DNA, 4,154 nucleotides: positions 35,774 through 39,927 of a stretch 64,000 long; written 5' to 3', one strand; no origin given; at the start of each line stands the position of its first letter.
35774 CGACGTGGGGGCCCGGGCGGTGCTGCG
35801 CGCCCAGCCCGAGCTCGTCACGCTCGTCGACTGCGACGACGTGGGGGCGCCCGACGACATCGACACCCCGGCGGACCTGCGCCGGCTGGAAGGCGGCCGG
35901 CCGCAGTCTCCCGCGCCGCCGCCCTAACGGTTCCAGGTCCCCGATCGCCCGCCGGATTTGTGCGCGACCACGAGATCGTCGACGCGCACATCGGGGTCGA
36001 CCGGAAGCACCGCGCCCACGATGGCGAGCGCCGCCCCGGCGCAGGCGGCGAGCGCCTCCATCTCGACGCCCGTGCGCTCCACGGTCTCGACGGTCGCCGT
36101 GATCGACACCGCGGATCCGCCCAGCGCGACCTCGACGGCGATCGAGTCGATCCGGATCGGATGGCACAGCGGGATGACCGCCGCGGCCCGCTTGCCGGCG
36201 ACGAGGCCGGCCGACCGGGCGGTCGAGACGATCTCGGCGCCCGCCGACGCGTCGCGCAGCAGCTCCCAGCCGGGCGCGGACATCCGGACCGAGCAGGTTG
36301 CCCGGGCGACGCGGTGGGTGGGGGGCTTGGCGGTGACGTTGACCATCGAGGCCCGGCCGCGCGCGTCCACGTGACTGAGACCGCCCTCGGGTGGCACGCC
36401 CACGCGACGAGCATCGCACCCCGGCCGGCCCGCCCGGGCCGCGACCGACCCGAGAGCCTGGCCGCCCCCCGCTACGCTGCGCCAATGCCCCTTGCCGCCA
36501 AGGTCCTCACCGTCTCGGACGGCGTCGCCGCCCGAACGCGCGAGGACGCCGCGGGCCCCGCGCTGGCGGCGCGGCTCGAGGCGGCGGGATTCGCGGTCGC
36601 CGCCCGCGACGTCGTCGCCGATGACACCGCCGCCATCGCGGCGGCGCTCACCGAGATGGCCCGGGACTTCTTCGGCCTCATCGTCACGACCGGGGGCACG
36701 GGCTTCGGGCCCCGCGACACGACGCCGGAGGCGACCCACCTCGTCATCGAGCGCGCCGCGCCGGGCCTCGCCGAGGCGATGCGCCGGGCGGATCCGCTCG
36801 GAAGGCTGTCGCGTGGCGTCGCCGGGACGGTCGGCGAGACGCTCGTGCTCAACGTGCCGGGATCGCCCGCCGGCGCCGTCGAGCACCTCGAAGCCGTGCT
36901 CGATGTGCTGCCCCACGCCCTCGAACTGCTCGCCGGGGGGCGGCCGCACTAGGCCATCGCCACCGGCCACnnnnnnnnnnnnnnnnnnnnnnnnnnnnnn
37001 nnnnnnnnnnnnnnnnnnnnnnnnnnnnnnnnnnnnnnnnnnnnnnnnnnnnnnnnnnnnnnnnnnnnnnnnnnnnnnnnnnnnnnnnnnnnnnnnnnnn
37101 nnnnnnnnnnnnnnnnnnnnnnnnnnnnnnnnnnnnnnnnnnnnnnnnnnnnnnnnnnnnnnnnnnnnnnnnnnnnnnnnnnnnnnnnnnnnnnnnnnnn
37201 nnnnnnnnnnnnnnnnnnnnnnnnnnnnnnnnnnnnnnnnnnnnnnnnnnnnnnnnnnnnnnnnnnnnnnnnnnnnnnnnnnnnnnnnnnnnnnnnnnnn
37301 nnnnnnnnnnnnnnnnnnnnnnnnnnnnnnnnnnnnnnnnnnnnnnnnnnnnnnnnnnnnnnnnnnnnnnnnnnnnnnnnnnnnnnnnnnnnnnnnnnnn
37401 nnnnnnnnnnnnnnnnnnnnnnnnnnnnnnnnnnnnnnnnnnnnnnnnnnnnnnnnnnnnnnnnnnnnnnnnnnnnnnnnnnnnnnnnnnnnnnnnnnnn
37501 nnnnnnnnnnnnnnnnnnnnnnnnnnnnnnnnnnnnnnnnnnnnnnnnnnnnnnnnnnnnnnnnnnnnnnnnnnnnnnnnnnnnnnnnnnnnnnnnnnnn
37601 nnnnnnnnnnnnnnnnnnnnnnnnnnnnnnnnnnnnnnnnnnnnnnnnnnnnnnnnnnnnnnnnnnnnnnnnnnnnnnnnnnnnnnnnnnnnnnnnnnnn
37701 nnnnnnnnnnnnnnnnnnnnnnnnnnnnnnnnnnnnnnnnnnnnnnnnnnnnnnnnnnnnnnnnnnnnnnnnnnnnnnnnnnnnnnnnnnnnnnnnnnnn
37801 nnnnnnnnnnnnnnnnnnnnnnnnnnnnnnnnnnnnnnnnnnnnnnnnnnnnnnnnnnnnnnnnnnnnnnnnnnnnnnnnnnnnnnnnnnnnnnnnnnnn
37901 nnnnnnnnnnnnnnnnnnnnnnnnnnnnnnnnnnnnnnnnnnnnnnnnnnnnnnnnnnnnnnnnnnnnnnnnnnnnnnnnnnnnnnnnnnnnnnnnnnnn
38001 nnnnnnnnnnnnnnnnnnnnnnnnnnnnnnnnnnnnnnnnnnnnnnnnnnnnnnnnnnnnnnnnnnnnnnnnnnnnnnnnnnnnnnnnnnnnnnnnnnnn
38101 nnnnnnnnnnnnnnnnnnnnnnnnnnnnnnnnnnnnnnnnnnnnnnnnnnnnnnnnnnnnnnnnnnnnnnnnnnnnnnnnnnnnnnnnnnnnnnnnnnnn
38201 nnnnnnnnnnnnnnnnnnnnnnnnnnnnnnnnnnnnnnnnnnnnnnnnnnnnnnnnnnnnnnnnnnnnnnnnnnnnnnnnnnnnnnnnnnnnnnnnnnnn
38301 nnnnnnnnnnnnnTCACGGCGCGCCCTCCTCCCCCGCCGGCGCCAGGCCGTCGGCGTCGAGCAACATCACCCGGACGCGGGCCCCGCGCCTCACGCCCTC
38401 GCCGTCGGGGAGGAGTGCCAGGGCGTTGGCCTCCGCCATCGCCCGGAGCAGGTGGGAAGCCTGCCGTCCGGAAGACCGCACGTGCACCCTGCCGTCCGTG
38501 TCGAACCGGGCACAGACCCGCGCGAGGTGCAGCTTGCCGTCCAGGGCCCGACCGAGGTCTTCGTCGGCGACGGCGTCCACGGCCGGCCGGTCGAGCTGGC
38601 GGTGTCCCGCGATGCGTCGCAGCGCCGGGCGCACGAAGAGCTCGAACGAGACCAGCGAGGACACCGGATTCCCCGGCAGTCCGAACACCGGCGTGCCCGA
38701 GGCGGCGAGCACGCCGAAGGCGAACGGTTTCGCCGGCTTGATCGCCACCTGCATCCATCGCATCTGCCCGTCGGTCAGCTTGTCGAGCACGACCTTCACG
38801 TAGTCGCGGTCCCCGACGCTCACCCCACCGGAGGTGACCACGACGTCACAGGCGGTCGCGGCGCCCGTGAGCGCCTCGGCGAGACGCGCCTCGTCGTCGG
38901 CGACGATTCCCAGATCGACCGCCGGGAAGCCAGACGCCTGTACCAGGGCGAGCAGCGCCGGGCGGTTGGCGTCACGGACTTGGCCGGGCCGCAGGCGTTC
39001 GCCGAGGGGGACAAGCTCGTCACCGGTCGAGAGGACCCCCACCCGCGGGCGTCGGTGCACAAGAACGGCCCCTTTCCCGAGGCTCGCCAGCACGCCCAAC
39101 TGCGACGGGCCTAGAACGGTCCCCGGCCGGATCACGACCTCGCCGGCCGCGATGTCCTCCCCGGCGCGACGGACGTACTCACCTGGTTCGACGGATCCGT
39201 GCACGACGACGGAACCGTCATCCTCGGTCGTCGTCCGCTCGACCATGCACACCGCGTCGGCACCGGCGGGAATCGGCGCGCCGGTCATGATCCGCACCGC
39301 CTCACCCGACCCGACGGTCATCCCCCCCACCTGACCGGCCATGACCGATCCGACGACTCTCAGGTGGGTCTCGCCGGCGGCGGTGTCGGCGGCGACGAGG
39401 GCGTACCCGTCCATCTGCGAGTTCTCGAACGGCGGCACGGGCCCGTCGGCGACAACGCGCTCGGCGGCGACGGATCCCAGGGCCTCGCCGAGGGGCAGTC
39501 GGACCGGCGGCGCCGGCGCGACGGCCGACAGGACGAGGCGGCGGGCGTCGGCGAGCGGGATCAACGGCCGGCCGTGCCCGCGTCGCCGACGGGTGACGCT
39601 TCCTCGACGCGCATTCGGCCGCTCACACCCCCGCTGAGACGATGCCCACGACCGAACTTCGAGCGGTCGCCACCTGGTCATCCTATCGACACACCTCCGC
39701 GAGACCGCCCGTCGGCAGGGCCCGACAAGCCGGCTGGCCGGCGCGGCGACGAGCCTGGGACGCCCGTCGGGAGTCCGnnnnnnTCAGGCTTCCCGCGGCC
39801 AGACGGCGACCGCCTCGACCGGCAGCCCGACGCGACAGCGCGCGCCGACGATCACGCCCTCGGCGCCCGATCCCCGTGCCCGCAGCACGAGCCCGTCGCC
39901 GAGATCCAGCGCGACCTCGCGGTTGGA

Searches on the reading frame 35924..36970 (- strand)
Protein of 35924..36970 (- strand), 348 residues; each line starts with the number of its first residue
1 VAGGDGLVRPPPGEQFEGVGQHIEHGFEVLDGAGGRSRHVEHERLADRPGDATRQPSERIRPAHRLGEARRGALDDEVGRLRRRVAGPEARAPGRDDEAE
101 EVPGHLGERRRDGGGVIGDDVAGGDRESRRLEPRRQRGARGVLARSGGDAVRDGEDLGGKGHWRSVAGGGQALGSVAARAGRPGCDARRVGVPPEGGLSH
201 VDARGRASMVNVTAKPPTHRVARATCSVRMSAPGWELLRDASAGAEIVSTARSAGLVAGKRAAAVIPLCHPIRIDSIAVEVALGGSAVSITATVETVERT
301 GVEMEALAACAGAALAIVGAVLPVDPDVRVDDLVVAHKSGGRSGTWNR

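Call 32: search_protein_families(library=pfam, proteins=[window:35924-36970:-], max_evalue=0.001)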
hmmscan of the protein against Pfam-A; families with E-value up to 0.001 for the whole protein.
window:35924-36970:- (348 aa): 1 family
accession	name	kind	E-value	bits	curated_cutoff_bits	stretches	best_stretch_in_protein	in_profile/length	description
PF01967.27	MoaC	-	7e-32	110.7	27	1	209-341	1-136/136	MoaC family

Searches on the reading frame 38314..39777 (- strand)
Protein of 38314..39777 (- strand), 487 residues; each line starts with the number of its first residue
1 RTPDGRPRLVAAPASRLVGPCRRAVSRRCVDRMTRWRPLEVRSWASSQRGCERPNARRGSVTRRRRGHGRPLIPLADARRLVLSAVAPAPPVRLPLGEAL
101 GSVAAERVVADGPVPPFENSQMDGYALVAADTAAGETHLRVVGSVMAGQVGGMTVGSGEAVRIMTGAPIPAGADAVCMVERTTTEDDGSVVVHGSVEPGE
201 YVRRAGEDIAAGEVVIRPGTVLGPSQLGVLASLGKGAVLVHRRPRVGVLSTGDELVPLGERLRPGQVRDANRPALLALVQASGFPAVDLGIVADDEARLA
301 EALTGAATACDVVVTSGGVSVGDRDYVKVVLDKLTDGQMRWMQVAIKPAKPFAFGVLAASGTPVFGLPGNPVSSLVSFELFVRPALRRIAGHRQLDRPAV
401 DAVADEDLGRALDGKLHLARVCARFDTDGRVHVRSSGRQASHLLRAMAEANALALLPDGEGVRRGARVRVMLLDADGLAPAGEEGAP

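Call 32: search_protein_families(library=pfam, proteins=[window:38314-39777:-], max_evalue=0.001)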
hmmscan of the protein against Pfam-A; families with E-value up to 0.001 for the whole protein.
window:38314-39777:- (487 aa): 3 families
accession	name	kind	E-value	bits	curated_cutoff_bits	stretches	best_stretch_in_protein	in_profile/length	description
PF03453.22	MoeA_N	-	3.5e-46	157.2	30.8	1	73-234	1-160/160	MoeA N-terminal region (domain I and II)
PF00994.29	MoCF_biosynth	-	1.4e-33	116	26.6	1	247-387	1-143/144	Probable molybdopterin binding domain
PF03454.20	MoeA_C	-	2.4e-10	40.9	22.1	1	414-473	13-72/72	MoeA C-terminal region (domain IV)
